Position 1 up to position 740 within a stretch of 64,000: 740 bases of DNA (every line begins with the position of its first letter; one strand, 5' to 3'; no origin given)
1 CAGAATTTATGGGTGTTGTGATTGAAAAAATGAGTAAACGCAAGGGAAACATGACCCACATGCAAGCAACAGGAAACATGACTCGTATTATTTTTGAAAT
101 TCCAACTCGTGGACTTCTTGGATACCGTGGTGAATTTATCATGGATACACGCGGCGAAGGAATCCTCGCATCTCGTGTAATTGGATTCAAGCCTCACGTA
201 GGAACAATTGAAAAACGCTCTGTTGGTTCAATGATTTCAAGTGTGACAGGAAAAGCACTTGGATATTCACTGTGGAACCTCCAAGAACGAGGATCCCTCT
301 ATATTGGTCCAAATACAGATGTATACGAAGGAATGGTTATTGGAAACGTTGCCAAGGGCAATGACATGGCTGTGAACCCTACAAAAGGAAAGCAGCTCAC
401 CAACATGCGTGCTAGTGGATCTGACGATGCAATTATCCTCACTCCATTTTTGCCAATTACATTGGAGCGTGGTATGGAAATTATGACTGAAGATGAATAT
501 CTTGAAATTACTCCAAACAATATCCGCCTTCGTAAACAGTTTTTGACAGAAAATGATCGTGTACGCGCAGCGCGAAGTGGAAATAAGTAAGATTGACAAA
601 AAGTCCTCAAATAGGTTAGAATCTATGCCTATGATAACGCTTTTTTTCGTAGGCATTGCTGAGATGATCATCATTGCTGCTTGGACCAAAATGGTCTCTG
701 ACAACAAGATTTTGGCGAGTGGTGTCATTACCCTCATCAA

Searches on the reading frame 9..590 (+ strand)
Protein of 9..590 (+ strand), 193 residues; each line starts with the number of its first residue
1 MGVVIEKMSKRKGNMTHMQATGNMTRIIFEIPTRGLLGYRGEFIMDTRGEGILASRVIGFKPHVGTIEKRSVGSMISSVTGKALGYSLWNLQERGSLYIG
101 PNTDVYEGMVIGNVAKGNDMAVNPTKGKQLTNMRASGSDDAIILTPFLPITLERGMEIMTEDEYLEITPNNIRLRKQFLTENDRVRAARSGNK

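Call 33: search_protein_families(library=pfam, proteins=[window:9-590:+], max_evalue=0.001)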
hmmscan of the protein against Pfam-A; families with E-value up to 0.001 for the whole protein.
window:9-590:+ (193 aa): 2 families
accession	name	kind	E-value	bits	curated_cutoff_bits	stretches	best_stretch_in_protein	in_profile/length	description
PF21018.2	BipA_C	-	2.9e-41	140.1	23.8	1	73-180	2-109/110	TypA/BipA C-terminal domain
PF00679.30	EFG_C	-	5e-13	49.3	27.9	1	1-66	18-84/89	Elongation factor G C-terminus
